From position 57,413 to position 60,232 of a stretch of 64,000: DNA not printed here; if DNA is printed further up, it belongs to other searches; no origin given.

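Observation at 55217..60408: Operon built around a 1350-aa multidomain protein flanked by paralogous small helical proteins: candidate uncharacterised envelope or effector system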

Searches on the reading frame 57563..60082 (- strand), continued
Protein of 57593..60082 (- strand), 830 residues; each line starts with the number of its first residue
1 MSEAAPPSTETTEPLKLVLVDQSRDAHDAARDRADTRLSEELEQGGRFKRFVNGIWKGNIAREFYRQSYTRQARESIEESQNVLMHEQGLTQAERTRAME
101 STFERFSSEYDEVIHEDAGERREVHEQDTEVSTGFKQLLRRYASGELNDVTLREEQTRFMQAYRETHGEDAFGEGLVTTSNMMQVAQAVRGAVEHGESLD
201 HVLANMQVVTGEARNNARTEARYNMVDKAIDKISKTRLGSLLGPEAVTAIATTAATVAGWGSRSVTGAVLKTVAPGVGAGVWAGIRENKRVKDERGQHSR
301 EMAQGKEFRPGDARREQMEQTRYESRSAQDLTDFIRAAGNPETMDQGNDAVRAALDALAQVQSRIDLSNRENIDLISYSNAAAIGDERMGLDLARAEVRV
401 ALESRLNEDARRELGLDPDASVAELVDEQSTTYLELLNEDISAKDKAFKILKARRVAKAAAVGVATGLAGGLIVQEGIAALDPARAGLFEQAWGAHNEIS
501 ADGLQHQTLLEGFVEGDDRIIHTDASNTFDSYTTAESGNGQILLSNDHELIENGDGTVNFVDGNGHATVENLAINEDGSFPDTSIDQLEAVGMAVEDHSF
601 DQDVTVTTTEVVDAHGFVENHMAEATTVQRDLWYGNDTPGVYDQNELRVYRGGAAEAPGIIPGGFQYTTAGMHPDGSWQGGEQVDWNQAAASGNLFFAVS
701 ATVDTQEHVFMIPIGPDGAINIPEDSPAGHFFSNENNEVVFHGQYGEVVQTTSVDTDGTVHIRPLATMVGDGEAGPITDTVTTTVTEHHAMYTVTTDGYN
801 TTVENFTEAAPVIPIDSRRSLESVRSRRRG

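Call 71: search_protein_families(library=pfam, proteins=[P0203, P0223, P0215, P0198, P0188], max_evalue=0.001)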
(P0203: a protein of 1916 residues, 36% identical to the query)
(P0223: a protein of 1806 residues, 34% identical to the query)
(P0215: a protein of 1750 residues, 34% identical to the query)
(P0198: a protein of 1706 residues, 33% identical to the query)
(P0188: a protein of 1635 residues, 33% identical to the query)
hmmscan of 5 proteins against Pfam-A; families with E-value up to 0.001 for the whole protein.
P0203 (1916 aa): 0 families

P0223 (1806 aa): 1 family
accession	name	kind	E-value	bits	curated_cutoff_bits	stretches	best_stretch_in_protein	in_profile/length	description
PF00648.27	Peptidase_C2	-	9e-06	25.4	23.8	1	1438-1536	42-145/297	Calpain family cysteine protease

P0215 (1750 aa): 2 families
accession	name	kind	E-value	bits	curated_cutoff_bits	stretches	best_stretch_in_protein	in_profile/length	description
PF00069.31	Pkinase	-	6.6e-24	85.2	31.7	1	1479-1727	12-253/263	Protein kinase domain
PF07714.23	PK_Tyr_Ser-Thr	-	6.5e-14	52.3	23.1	1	1516-1727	47-250/258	Protein tyrosine and serine/threonine kinase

P0198 (1706 aa): 2 families
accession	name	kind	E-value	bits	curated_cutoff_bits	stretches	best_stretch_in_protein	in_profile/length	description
PF04015.17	DUF362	-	5.1e-17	63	24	1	1351-1553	1-198/200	Domain of unknown function (DUF362)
PF00535.33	Glycos_transf_2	-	0.0008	19.8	23.3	0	912-984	2-60/168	Glycosyl transferase family 2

P0188 (1635 aa): 4 families
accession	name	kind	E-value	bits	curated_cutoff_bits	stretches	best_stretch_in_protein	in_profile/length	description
PF13641.12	Glyco_tranf_2_3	-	3.1e-05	24.5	27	1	910-1145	3-218/230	Glycosyltransferase like family 2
PF00535.33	Glycos_transf_2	-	3.1e-05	24.4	23.3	0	911-975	1-60/168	Glycosyl transferase family 2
PF17914.6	HopA1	-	0.00048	20.5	22.7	0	1403-1510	24-110/170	HopA1 effector protein family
PF21303.2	TetR_C_39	-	0.00095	20.1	27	0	96-167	17-82/92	Tetracyclin repressor-like, C-terminal domain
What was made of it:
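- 56033..57565 (-): Head (residues 840-1350): a helical linker plus a GT-A/GT2-like glycosyltransferase domain. The same region in relatives reaches Pfam Glycos_transf_2 (P0188, 24.4 bits against a cut-off of 23.3, call 71).
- Some relatives pass the Pfam Glycos_transf_2 cut-off over the same region (call 71).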

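Call 72: find_encoding_contigs(protein=P0212, flank=5000, max_places=2)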
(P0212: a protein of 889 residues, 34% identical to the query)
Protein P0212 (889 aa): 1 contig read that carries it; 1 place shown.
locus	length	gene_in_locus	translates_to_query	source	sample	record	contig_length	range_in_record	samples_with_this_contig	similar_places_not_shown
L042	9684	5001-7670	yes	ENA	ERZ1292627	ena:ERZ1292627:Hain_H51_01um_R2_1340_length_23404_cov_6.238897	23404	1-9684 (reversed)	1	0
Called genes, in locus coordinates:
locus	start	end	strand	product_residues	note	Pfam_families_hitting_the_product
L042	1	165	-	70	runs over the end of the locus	PF01165:Ribosomal_S21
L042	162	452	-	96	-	-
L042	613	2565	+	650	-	PF17764:PriA_3primeBD, PF00270:DEAD, PF04851:ResIII, PF13604:AAA_30 (weak), PF18319:Zn_ribbon_PriA, PF00271:Helicase_C, PF18074:PriA_C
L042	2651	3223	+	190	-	PF01327:Pep_deformylase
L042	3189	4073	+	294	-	PF00551:Formyl_trans_N, PF02911:Formyl_trans_C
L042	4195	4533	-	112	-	PF18908:DUF5663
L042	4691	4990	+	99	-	PF18908:DUF5663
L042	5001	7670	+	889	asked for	-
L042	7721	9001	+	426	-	PF13641:Glyco_tranf_2_3 (weak), PF13632:Glyco_trans_2_3 (weak)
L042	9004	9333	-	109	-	-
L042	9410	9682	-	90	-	?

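Call 81: search_solved_structures(query=A4, max_evalue=10)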
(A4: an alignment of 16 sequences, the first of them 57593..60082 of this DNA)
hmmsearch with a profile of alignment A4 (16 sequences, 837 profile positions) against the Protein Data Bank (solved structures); distinct sequences matched with E-value up to 10: 7.
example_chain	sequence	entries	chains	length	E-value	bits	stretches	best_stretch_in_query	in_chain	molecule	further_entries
1htm_B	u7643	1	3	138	0.088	14.2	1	338-420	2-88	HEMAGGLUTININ HA2 CHAIN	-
8txv_K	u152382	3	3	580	0.14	13.5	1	84-173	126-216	E3 ubiquitin-protein ligase RNF168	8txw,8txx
7k37_B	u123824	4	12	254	0.2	13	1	337-418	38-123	Hemagglutinin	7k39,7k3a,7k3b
7rdh_B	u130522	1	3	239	0.22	12.9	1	337-417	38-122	Hemagglutinin HA2 chain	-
8u5w_A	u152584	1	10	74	0.29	12.5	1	324-367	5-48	WSHC5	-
6xsz_A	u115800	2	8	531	0.41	12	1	689-733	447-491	ZmpC Glycopeptidase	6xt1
5ydk_A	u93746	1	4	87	0.84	10.9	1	82-154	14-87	E3 ubiquitin-protein ligase RNF168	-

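Call 83: fold_search(model_id=the predicted structure, library=viral)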
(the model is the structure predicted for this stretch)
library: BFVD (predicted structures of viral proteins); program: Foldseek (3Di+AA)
matches with E <= 10: 202; with E <= 0.001: 0
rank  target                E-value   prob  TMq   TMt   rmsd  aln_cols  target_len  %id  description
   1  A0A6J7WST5            5.6e-02  0.10  0.09  0.10  38.3       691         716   11  ABC_ATPase domain containing protein [uncultured Caudovirales phage]
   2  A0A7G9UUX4            1.3e-01  0.04  0.07  0.06  39.2       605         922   12  (no name in the UniProt tables at hand)
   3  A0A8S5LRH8            1.4e-01  0.07  0.07  0.05  25.9       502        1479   13  Minor tail protein [Siphoviridae sp. ct7EW56]
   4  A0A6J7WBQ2            1.9e-01  0.05  0.06  0.08  32.7       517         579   13  Uncharacterized protein (Fragment) [uncultured Caudovirales phage]
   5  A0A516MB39            2.7e-01  0.06  0.07  0.05  29.8       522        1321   11  (no name in the UniProt tables at hand)
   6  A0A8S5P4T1            2.9e-01  0.05  0.07  0.08  31.6       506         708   11  Minor tail protein [Siphoviridae sp. ctQtc11]
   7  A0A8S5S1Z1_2          4.1e-01  0.05  0.06  0.07  51.8       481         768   10  Uncharacterized protein [Siphoviridae sp. ctCIv11]
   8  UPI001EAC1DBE         5.0e-01  0.04  0.06  0.10  33.6       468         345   10  (no name look-up for this kind of identifier)
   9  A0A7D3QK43            5.2e-01  0.04  0.07  0.06  28.7       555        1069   10  (no name in the UniProt tables at hand)
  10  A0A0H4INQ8            5.8e-01  0.02  0.04  0.03  28.8       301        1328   11  Virulence associated protein VrlC [Stenotrophomonas phage IME-SM1]
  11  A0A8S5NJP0            5.8e-01  0.01  0.05  0.06  24.9       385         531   11  Uncharacterized protein [Siphoviridae sp. ctGfF74]
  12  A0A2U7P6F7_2          7.0e-01  0.04  0.07  0.06  31.9       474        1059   10  (no name in the UniProt tables at hand)
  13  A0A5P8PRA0            7.4e-01  0.04  0.06  0.11  46.3       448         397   10  Uncharacterized protein [Vibrio phage phi50-12]
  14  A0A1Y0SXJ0            7.7e-01  0.01  0.05  0.05  51.0       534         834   13  SbcC protein [Pseudomonas phage Noxifer]
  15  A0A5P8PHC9            9.4e-01  0.03  0.05  0.13  32.9       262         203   10  Uncharacterized protein [Serratia phage Muldoon]
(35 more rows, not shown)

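Call 89: find_related_loci(query=A4, collection=viral_contigs, flank=5000)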
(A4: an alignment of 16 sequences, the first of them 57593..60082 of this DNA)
Query A4 (830 aa) in viral_contigs; peptide patterns used: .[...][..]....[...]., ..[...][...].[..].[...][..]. (x = any residue, [..] = any of these).
46 stretches matched a pattern, but none encodes a relative of the query by tblastn (E <= 1e-3).
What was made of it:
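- On Polymorphic toxin / effector-immunity systems: The core has no relatives on viral contigs (call 89).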

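Call 97: search_protein_families(library=pfam, proteins=[P0167, P0201, P0164, P0231, P0153, P0138, P0184], max_evalue=0.01)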
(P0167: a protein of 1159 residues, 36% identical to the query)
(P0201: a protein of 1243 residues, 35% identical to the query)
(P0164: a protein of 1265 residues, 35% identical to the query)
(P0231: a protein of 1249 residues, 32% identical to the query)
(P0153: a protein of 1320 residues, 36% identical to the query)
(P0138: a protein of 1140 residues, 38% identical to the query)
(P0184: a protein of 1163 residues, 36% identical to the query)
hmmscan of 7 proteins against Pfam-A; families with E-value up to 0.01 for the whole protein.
P0167 (1159 aa): 0 families

P0201 (1243 aa): 0 families

P0164 (1265 aa): 0 families

P0231 (1249 aa): 0 families

P0153 (1320 aa): 0 families

P0138 (1140 aa): 0 families

P0184 (1163 aa): 0 families
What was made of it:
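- Tried and rejected: Seven other tails have no Pfam match (call 97).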
